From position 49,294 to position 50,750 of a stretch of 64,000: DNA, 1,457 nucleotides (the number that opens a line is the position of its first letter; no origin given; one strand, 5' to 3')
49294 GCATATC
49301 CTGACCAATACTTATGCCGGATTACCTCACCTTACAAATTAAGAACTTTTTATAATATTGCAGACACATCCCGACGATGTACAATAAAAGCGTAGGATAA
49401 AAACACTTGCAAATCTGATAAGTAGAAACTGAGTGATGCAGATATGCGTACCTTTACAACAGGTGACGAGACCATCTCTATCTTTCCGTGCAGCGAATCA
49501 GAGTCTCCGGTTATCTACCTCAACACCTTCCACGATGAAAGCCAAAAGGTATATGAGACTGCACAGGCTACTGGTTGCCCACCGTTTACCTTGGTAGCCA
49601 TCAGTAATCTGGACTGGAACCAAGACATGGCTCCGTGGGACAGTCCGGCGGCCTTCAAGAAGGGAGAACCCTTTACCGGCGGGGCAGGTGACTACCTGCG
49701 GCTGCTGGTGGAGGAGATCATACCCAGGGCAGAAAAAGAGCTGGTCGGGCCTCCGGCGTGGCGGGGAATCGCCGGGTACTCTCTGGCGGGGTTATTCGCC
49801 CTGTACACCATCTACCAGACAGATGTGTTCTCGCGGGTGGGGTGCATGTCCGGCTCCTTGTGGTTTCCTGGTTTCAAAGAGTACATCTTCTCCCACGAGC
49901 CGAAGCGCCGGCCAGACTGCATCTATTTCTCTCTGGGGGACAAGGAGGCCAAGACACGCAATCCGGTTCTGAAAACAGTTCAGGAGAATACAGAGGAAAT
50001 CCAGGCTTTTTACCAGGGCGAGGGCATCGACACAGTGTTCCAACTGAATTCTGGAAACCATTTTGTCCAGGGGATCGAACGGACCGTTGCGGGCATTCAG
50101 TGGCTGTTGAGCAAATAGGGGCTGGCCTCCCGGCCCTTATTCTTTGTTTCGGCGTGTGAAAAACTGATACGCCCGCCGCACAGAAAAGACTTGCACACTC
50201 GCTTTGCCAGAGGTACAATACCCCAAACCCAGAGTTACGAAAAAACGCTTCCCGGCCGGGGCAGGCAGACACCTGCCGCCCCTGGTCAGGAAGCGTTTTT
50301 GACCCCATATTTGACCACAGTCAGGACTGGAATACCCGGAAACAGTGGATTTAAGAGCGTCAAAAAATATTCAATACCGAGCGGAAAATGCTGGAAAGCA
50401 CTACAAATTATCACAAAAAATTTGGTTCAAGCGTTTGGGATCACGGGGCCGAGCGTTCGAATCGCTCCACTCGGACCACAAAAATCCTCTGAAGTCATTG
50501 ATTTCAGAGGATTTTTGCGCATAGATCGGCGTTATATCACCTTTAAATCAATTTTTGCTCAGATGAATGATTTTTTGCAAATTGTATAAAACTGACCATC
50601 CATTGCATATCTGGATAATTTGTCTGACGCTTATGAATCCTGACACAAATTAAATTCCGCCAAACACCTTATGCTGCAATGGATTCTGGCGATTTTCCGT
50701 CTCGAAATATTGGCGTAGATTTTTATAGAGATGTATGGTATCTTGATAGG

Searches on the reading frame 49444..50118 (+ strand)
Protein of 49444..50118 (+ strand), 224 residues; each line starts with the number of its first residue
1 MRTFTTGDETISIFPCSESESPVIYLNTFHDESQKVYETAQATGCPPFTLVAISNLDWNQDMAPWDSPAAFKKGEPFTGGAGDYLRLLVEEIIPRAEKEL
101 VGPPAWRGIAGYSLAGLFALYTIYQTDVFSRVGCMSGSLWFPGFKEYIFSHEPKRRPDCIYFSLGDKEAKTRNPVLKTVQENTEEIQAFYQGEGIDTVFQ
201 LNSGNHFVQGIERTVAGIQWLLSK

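Call 13: search_protein_families(library=pfam, proteins=[window:49444-50118:+], max_evalue=0.001)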
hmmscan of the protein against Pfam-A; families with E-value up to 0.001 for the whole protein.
window:49444-50118:+ (224 aa): 1 family
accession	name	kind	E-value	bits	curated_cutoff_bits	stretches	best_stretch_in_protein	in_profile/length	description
PF00756.26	Esterase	-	9e-12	45.7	22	1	34-200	44-232/251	Putative esterase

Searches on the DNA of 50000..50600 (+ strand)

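Call 7: search_rna_families(source=window, start=50000, end=50600, threshold=evalue, max_evalue=10, show_alignments=3)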
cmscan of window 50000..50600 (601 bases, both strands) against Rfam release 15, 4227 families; matches with E-value up to 10: 10.
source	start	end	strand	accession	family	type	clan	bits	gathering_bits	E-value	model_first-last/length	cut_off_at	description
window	50476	50521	-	RF04347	Plastid-ccsA-ndhD-2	Cis-reg;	-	27.3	51.5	0.0036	1-53/53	no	Plastid-ccsA-ndhD-2 3UTR RNA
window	50476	50519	+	RF04347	Plastid-ccsA-ndhD-2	Cis-reg;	-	24.2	51.5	0.024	1-53/53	no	Plastid-ccsA-ndhD-2 3UTR RNA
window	50246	50295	+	RF03766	mir-3155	Gene; miRNA;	-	20.5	70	0.14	2-51/56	no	mir-3155 microRNA precursor family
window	50240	50301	+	RF00486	mir-129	Gene; miRNA;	-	18.8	48.6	0.48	1-75/75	no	mir-129 microRNA precursor family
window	50246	50295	-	RF03766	mir-3155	Gene; miRNA;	-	18.4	70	0.52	2-51/56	no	mir-3155 microRNA precursor family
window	50481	50515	-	RF00687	mir-136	Gene; miRNA;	-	18.1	64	1.1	1-82/82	no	mir-136 microRNA precursor family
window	50131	50161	-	RF01100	PK-BYV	Cis-reg;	-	17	50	0.63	1-40/40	no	3'-terminal pseudoknot in BYV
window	50478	50518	+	RF03325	mir-4872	Gene; miRNA;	-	16.4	58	2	18-60/76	no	mir-4872 microRNA precursor family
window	50206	50298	-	RF01417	RSV_RNA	Cis-reg;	-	15.9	105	0.022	159-259/289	no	Retroviral 3'UTR stability element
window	50451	50467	-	RF04351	Plastid-psbl-rps4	Cis-reg;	-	15.7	68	2.1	9-25/53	no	Plastid-psbl-rps4 3UTR RNA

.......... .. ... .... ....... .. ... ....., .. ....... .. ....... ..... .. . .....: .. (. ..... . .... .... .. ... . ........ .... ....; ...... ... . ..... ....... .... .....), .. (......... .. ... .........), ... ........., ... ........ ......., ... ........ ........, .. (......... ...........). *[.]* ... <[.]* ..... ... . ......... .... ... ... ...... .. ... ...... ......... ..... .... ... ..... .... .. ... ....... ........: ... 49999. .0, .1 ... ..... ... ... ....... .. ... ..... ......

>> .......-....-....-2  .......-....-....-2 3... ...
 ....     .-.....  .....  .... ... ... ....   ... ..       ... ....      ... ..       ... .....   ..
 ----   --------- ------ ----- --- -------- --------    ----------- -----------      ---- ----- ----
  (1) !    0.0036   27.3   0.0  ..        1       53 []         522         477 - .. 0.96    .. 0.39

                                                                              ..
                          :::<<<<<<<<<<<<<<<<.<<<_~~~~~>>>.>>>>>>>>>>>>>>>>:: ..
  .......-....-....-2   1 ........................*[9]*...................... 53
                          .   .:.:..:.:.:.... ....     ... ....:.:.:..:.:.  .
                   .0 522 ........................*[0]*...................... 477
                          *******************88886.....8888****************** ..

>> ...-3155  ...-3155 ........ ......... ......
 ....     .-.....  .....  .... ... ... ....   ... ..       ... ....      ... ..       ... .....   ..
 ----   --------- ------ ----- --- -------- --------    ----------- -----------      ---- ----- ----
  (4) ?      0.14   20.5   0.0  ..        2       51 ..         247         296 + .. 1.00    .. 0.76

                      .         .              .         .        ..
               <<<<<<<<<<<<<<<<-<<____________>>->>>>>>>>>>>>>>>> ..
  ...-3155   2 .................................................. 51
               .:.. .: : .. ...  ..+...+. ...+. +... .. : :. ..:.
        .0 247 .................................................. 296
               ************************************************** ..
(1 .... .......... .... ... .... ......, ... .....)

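Call 20: search_dna_similar(query=window:50380-50530:+, collection=phages, mode=distant, max_evalue=0.1, max_rows=30)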
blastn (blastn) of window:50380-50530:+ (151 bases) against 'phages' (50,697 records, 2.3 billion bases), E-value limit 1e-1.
Records with a match: 6; places in all: 6; records where one place covers at least 80% of the query: 0.
Best place of each record, by identity: 80-90% 4; 60-80% 2.
By first word of the organism name: Bacteriophage 3; Ralstonia 2; Phage 1.
By host as written in the record: - 6.
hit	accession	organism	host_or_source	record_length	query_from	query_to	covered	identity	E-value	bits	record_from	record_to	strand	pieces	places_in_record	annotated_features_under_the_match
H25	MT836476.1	Bacteriophage sp.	human fecal samples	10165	54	137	56%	81.2%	6e-12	76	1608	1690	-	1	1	record has no annotation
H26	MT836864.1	Bacteriophage sp.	human fecal samples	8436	58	114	38%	78.0%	3e-3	46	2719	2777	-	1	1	record has no annotation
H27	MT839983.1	Bacteriophage sp.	human fecal samples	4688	58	114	38%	78.0%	3e-3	46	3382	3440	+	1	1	record has no annotation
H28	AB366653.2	Ralstonia phage phiRSL1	-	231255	55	99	30%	84.8%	1e-2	46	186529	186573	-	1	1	tRNA-Pro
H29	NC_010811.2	Ralstonia phage phiRSL1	-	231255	55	99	30%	84.8%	1e-2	46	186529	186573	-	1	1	tRNA-Pro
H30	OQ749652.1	Phage Phass-1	human gut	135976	54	99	30%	80.4%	4e-2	44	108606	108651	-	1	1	tRNA-Pro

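Call 45: search_rna_families(source=window, start=50434, end=50482, threshold=evalue, max_evalue=10, show_alignments=2)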
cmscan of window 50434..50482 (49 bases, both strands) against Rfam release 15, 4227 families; matches with E-value up to 10: 4.
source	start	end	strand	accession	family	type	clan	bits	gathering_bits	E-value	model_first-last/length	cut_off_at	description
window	50434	50475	+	RF00005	tRNA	Gene; tRNA;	CL00001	18.1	29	0.045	31-71/71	5'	tRNA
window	50451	50467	-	RF04351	Plastid-psbl-rps4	Cis-reg;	-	15.7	68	0.17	9-25/53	no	Plastid-psbl-rps4 3UTR RNA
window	50436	50477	+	RF01274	sR45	Gene; snRNA; snoRNA; CD-box;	-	12.9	40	0.56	1-55/55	no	Small nucleolar RNA sR45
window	50434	50478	+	RF01575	DdR7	Gene; snRNA; snoRNA; CD-box;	-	8.4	80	8.2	61-98/98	5'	Dictyostelium snoRNA Dd7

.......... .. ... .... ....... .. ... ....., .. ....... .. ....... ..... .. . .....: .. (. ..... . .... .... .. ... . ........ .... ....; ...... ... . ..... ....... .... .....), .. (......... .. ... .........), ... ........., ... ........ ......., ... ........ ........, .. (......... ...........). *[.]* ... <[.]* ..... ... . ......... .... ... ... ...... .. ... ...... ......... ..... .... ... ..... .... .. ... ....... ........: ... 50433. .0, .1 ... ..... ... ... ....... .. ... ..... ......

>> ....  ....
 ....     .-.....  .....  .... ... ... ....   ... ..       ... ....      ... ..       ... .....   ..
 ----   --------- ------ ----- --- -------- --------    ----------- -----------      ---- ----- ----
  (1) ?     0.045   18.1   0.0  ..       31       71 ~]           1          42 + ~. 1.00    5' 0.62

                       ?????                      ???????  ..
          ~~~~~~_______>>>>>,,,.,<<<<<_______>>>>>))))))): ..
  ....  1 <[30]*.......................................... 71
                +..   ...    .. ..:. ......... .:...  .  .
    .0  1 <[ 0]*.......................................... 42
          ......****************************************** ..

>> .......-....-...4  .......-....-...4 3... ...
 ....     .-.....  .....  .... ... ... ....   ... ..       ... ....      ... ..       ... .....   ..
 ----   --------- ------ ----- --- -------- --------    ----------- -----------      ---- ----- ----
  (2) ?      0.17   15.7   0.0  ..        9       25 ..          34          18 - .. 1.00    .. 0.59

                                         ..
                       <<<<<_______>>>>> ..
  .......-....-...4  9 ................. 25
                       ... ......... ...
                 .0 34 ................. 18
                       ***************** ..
